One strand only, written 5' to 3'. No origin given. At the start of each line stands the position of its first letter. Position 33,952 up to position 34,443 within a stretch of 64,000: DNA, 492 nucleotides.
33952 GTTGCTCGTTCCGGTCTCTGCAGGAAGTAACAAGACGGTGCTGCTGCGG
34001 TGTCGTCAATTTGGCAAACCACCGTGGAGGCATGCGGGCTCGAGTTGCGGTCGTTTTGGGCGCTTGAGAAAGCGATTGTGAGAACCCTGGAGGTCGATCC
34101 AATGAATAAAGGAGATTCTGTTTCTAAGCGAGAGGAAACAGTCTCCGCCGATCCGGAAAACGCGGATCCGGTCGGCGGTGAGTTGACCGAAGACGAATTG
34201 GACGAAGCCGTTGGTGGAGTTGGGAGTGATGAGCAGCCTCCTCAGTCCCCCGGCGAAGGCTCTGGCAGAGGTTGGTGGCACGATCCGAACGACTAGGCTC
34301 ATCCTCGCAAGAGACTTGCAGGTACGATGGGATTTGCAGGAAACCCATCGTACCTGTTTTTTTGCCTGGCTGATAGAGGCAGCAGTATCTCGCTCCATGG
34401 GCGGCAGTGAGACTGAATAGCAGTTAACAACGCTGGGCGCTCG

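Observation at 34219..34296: Core peptide is acidic, cysteine-free and Gly/Pro/Ser-rich with a WWH motif: atypical for bacteriocins and known RiPP classes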

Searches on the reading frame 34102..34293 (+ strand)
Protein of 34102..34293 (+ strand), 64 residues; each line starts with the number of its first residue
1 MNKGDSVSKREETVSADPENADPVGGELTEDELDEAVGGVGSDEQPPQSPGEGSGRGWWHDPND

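Call 6: search_protein_families(library=pfam, proteins=[window:34102-34293:+], max_evalue=0.01)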
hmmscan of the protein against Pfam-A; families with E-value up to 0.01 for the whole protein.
window:34102-34293:+ (64 aa): 0 families

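Call 7: search_protein_families(library=ncbifam, proteins=[window:34102-34293:+], max_evalue=0.01)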
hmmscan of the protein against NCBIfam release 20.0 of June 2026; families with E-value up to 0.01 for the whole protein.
window:34102-34293:+ (64 aa): 0 families

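Call 9: find_homologous_proteins(query=window:34102-34293:+, max_evalue=10)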
Query seq(64 aa) (64 aa): 9 proteins with E <= 10 among 10 candidates.
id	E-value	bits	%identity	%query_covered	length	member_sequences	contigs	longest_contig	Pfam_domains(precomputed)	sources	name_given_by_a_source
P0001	8.0e-30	120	88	100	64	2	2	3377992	-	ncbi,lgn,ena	-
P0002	8.7e-28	114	86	100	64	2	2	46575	-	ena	-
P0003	8.6e-27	111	81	100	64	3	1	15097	-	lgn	-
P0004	5.6e-24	102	80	100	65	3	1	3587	-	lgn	-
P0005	1.7e-16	78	63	100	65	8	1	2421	-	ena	-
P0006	3.8e-16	77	65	100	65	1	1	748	-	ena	-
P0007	4.5e-15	73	76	78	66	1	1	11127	-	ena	-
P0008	1.4e-12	66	56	98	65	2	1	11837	-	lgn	-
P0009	8.2e-11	60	60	89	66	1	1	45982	-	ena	-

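Call 10: find_encoding_contigs(protein=window:34102-34293:+, flank=10000)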
Protein seq(64 aa) (64 aa): no gene with exactly this product is on record in the collection.

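Call 12: find_encoding_contigs(protein=P0001, flank=10000, max_places=3)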
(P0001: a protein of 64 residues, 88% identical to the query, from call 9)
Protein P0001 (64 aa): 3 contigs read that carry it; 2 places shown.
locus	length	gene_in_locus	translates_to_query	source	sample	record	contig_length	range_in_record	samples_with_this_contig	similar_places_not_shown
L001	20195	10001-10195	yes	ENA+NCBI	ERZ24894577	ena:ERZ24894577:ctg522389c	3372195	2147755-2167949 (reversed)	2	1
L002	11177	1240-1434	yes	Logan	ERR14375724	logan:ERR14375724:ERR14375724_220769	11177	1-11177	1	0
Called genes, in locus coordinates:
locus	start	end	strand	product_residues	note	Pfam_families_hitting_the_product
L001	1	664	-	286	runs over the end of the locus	PF01261:AP_endonuc_2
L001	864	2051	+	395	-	PF00202:Aminotran_3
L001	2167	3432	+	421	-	PF00764:Arginosuc_synth, PF20979:Arginosuc_syn_C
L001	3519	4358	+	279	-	PF24741:AlkZ-rel, PF06224:AlkZ-like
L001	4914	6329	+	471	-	PF00206:Lyase_1, PF14698:ASL_C2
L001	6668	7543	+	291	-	PF01040:UbiA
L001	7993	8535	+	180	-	PF13527:Acetyltransf_9, PF00583:Acetyltransf_1, PF13508:Acetyltransf_7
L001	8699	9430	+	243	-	PF02353:CMAS (weak), PF13489:Methyltransf_23, PF01209:Ubie_methyltran, PF13649:Methyltransf_25, PF13847:Methyltransf_31, PF08241:Methyltransf_11, PF08242:Methyltransf_12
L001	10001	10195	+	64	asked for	-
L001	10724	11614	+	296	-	PF25919:BSH_CusB (weak), PF25973:BSH_CzcB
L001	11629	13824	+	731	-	PF03412:Peptidase_C39, PF00664:ABC_membrane, PF00005:ABC_tran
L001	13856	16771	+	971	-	PF00664:ABC_membrane, PF00005:ABC_tran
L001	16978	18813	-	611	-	-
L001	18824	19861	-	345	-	PF03417:AAT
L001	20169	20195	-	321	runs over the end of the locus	-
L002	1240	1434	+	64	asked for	-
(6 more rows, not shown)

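Call 13: find_encoding_contigs(protein=P0009, flank=10000, max_places=3)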
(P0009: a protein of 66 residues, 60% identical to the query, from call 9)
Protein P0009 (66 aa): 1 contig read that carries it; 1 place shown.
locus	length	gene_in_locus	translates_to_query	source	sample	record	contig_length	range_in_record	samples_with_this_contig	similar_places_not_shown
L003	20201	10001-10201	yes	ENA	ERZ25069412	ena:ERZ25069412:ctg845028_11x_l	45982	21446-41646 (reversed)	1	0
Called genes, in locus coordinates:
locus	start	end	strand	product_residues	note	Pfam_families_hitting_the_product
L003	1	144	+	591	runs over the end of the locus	PF02538:Hydantoinase_B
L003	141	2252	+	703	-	PF05378:Hydant_A_N, PF01968:Hydantoinase_A, PF19278:Hydant_A_C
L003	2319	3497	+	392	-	PF01266:DAO, PF07992:Pyr_redox_2 (faint)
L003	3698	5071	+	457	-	PF01547:SBP_bac_1, PF13416:SBP_bac_8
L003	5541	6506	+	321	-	-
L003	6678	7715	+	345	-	PF03417:AAT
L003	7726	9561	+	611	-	-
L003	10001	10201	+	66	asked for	-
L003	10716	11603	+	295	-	PF25919:BSH_CusB (faint)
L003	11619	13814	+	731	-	PF03412:Peptidase_C39, PF00664:ABC_membrane, PF00005:ABC_tran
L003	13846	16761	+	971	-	PF00664:ABC_membrane, PF00005:ABC_tran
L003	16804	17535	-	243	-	PF13489:Methyltransf_23, PF01209:Ubie_methyltran, PF13649:Methyltransf_25, PF13847:Methyltransf_31, PF08241:Methyltransf_11, PF08242:Methyltransf_12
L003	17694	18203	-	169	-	PF13527:Acetyltransf_9, PF00583:Acetyltransf_1, PF13508:Acetyltransf_7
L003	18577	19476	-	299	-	PF01040:UbiA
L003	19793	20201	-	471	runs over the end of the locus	PF00206:Lyase_1, PF14698:ASL_C2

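Call 14: find_encoding_contigs(protein=P0008, flank=10000, max_places=3)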
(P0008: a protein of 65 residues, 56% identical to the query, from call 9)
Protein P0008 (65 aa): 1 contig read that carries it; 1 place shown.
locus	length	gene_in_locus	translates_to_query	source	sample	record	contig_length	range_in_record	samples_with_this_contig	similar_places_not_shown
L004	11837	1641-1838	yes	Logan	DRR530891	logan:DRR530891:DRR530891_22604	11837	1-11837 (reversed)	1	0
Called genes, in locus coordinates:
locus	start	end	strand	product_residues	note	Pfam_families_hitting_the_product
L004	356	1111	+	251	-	PF03848:TehB (weak), PF08003:Methyltransf_9 (weak), PF13489:Methyltransf_23, PF01209:Ubie_methyltran, PF13847:Methyltransf_31, PF08241:Methyltransf_11, PF08242:Methyltransf_12, PF13649:Methyltransf_25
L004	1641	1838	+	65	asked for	-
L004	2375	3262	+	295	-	PF25919:BSH_CusB (weak), PF25973:BSH_CzcB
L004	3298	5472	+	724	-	PF03412:Peptidase_C39, PF00664:ABC_membrane, PF00005:ABC_tran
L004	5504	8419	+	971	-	PF00664:ABC_membrane, PF00005:ABC_tran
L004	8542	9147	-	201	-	PF08378:NERD, PF01396:Zn_ribbon_Top1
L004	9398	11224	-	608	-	-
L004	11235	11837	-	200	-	?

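Call 17: find_related_loci(query=A2, collection=genome_contigs, flank=10000)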
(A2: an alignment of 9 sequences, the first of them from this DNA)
Query A2 (64 aa) in genome_contigs; peptide patterns used: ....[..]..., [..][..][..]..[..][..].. (x = any residue, [..] = any of these).
406 stretches matched a pattern; 2 encode a relative of the query (tblastn E <= 1e-3); 2 distinct loci.
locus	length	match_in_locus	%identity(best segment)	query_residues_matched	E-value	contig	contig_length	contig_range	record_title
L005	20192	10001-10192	88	1-64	3e-35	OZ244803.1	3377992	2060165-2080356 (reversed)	MAG: Chloroflexota bacterium isolate 79ba3885-3119-4226-a239-5f829a180bad genome assembly, chromosome: 1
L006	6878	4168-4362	62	1-64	1e-21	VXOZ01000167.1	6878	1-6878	MAG: Chloroflexi bacterium isolate SB0662_bin_44 NODE_7614_length_6878_cov_19.079584, whole genome shotgun sequence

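Call 21: find_related_loci(query=A2, collection=metagenome_contigs, flank=10000)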
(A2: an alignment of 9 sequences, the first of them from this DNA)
Query A2 (64 aa) in metagenome_contigs; peptide patterns used: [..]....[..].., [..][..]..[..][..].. (x = any residue, [..] = any of these).
600 stretches matched a pattern, but none encodes a relative of the query by tblastn (E <= 1e-3).

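Call 27: search_protein_representatives(alignment_id=A2)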
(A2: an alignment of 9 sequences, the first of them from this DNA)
Query: 9 sequences, 65 profile positions. Proteins with E-value up to 0.001 (for the whole library): 10; up to 1e-10: 3; up to 1e-30: 0. The best 10 are listed.
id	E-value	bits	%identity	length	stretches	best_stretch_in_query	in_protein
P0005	2.1e-30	121.0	-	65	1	1-65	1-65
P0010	9.1e-20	86.9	-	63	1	1-64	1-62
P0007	2.1e-17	79.3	-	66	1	1-47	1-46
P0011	1.8e-07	47.5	-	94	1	14-65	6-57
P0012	3.1e-07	46.8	-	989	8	36-57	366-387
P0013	9.0e-05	38.9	-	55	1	27-64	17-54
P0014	9.6e-05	38.8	-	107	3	15-45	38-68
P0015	2.8e-04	37.3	-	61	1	14-64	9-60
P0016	3.4e-04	37.0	-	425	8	24-54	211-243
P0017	3.4e-04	37.0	-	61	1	15-64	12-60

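Call 29: find_encoding_contigs(protein=P0015, flank=10000, max_places=4)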
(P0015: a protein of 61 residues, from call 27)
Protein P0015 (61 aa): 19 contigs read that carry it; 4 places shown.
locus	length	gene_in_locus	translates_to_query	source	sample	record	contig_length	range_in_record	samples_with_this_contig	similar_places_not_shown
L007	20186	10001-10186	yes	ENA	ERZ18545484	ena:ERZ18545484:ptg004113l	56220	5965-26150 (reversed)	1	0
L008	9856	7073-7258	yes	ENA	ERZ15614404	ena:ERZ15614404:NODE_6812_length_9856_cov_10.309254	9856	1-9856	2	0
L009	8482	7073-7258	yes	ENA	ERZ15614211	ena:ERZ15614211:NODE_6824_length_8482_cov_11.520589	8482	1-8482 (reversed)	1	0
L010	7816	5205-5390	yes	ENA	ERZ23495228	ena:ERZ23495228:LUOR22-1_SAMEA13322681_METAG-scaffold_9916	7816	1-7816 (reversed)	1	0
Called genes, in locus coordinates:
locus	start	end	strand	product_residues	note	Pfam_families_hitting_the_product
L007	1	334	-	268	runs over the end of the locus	PF00561:Abhydrolase_1 (weak), PF12146:Hydrolase_4, PF12697:Abhydrolase_6 (faint), PF12146:Hydrolase_4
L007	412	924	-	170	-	-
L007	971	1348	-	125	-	PF13650:Asp_protease_2, PF13975:gag-asp_proteas (weak)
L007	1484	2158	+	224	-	PF14114:DUF4286 (weak)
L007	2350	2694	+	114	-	-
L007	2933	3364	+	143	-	PF01243:PNPOx_N, PF12900:Pyridox_ox_2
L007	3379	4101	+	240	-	PF05685:Uma2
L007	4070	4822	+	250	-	PF00106:adh_short, PF08659:KR, PF13561:adh_short_C2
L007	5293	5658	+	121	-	PF00378:ECH_1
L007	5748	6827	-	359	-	PF28530:DUF8426, PF04471:Mrr_cat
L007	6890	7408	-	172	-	PF00881:Nitroreductase, PF14512:TM1586_NiRdase (weak), PF00881:Nitroreductase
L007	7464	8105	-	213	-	PF00881:Nitroreductase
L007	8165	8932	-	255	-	PF00378:ECH_1, PF16113:ECH_2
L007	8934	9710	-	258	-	PF00561:Abhydrolase_1, PF12146:Hydrolase_4, PF12697:Abhydrolase_6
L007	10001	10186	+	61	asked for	-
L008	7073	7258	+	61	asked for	-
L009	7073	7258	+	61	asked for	-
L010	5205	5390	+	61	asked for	-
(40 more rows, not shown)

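Call 30: find_encoding_contigs(protein=P0013, flank=10000, max_places=4)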
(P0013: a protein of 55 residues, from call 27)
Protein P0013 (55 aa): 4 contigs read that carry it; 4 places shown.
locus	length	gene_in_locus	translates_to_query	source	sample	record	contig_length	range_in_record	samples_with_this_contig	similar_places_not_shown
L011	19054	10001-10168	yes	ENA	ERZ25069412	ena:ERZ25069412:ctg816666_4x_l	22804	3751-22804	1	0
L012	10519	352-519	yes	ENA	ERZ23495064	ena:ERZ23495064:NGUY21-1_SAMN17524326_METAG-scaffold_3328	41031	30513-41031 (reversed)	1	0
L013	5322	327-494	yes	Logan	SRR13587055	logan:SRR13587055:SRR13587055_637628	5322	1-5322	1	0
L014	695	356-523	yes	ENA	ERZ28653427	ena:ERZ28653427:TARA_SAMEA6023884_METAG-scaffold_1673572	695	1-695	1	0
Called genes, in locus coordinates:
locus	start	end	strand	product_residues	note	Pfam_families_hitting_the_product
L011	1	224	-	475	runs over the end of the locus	PF00089:Trypsin, PF13365:Trypsin_2, PF00595:PDZ, PF13180:PDZ_2, PF17820:PDZ_6, PF00595:PDZ (weak), PF13180:PDZ_2, PF17820:PDZ_6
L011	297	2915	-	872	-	PF02861:Clp_N, PF23569:NBD_SMAX1, PF00004:AAA, PF17871:AAA_lid_9, PF07724:AAA_2, PF07728:AAA_5, PF00004:AAA, PF10431:ClpB_D2-small, +12 more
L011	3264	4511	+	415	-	PF00364:Biotin_lipoyl (faint), PF25917:BSH_RND (weak)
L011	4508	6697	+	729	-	PF03412:Peptidase_C39, PF00664:ABC_membrane, PF00005:ABC_tran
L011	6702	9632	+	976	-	PF00664:ABC_membrane, PF00005:ABC_tran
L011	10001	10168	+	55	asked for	-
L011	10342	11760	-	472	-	PF18990:DUF5723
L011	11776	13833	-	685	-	-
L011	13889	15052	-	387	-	PF00438:S-AdoMet_synt_N, PF02772:S-AdoMet_synt_M, PF02773:S-AdoMet_synt_C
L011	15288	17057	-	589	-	PF05524:PEP-utilisers_N, PF00391:PEP-utilizers, PF02896:PEP-utilizers_C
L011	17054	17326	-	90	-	PF00381:PTS-HPr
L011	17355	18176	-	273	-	PF01884:PcrB, PF00977:His_biosynth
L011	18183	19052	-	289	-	?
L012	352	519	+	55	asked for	-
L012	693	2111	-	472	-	PF18990:DUF5723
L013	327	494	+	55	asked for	-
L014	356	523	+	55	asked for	-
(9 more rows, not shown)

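Call 33: find_encoding_contigs(protein=P0017, flank=10000, max_places=4)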
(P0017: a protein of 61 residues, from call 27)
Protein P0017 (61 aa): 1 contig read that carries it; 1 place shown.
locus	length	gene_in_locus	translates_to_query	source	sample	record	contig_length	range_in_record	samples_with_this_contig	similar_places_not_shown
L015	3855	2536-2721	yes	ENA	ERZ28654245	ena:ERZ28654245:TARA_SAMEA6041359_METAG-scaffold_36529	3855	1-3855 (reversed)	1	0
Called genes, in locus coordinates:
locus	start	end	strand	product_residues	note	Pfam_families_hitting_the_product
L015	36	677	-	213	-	PF00881:Nitroreductase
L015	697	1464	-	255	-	PF00378:ECH_1, PF16113:ECH_2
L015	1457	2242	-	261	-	PF00561:Abhydrolase_1, PF12146:Hydrolase_4, PF12697:Abhydrolase_6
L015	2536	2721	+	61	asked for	-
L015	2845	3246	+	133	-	-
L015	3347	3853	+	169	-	?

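Call 34: find_encoding_contigs(protein=P0010, flank=10000, max_places=4)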
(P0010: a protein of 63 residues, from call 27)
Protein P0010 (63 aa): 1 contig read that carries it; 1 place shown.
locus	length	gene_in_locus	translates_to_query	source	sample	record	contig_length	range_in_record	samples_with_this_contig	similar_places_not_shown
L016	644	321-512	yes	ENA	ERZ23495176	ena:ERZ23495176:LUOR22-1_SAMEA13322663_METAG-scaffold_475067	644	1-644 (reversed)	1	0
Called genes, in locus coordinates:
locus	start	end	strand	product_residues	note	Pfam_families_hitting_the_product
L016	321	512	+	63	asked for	-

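Call 39: find_homologous_proteins(query=A4, max_evalue=1)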
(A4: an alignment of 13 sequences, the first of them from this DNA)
Query A4 (13 sequences) (64 aa, profile of the alignment): 55 proteins with E <= 1 among 3432 candidates.
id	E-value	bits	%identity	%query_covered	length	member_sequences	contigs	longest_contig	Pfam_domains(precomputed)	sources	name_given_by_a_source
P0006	1.8e-26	110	65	100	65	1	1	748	-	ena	-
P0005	1.1e-25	108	63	100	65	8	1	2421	-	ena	-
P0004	1.0e-24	105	80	100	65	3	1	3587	-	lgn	-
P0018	1.5e-24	104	58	100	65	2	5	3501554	-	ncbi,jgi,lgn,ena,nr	ncbi:MAG: hypothetical protein OXM03_13800 [Chloroflexota bacterium]|nr:hypothetical protein [Chloro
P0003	5.1e-24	102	81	100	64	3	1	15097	-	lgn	-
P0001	5.8e-24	102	88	100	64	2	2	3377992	-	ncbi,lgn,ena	-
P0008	1.5e-23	101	56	98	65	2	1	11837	-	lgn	-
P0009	6.2e-23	99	60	89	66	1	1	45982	-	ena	-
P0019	7.1e-23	99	60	100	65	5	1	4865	-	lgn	-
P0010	9.1e-23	98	53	88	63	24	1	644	-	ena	-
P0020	2.8e-22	97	55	78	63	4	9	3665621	-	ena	-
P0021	5.1e-22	96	57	78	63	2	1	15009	-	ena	-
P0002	5.3e-22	96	86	100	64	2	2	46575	-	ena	-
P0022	5.5e-22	96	57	78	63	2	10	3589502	-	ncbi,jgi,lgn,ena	jgi:hypothetical protein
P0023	5.9e-22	96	54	88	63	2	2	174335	-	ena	-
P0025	1.3e-21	95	71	64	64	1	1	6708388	-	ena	-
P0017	4.5e-20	90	48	61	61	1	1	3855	-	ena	-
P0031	1.2e-19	88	67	59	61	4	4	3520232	-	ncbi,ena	-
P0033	2.5e-19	87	61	67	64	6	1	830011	-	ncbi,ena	-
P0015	4.0e-18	84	46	78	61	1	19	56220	-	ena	-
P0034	5.5e-17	80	48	73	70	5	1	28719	-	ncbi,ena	-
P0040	4.3e-14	71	53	98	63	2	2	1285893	-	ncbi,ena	-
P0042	8.1e-14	70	67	66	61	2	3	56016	-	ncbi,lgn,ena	-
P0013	9.3e-14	70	46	56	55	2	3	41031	-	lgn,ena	-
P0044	8.9e-13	66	47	58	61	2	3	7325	-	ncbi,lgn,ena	-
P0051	8.1e-9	54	-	-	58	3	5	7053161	-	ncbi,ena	-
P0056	5.4e-7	48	47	52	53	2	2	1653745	-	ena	-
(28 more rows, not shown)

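Call 41: find_related_loci(query=A4, collection=metagenome_contigs, flank=10000)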
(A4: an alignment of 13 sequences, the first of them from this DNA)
Query A4 (64 aa) in metagenome_contigs; peptide patterns used: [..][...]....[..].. (x = any residue, [..] = any of these).
123 stretches matched a pattern; 2 encode a relative of the query (tblastn E <= 1e-3); 2 distinct loci.
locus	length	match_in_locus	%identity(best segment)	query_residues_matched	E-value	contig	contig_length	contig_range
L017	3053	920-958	77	51-63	3e-6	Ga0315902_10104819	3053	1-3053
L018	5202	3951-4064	45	27-63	7e-6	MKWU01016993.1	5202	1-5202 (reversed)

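Call 42: find_encoding_contigs(protein=P0051, flank=10000, max_places=3)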
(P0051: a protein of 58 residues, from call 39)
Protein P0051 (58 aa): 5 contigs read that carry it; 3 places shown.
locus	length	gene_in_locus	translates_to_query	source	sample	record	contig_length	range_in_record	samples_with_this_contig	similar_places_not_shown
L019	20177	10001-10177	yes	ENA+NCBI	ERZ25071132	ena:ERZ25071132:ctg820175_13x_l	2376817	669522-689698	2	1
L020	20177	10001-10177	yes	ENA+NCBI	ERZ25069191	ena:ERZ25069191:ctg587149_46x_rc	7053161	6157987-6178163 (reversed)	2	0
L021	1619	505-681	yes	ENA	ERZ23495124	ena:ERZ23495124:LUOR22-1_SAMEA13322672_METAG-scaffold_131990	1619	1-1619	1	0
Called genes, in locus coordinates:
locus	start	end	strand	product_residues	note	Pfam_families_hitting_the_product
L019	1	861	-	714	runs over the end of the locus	PF17390:Bac_rhamnosid_C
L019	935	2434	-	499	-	PF00089:Trypsin, PF13365:Trypsin_2, PF00595:PDZ, PF13180:PDZ_2, PF17820:PDZ_6, PF00595:PDZ, PF13180:PDZ_2, PF17820:PDZ_6, +1 more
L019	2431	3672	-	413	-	PF00158:Sigma54_activat (weak), PF07724:AAA_2, PF13401:AAA_22 (weak), PF00004:AAA, PF07728:AAA_5, PF10431:ClpB_D2-small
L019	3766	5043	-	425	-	PF02861:Clp_N, PF01637:ATPase_2 (faint), PF05621:TniB (faint), PF13191:AAA_16 (weak), PF23569:NBD_SMAX1, PF13401:AAA_22 (weak), PF00004:AAA, PF17871:AAA_lid_9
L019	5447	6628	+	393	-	PF25917:BSH_RND (weak), PF25919:BSH_CusB (weak)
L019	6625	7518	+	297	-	PF03412:Peptidase_C39, PF00664:ABC_membrane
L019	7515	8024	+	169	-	PF00664:ABC_membrane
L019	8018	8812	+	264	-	PF00005:ABC_tran, PF02463:SMC_N (faint)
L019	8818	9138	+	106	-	-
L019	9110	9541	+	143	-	PF00005:ABC_tran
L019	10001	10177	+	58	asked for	-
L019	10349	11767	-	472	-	PF18990:DUF5723 (weak)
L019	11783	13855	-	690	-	-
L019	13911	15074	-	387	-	PF00438:S-AdoMet_synt_N, PF02772:S-AdoMet_synt_M, PF02773:S-AdoMet_synt_C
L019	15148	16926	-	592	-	PF05524:PEP-utilisers_N, PF00391:PEP-utilizers, PF02896:PEP-utilizers_C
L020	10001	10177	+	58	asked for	-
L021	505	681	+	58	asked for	-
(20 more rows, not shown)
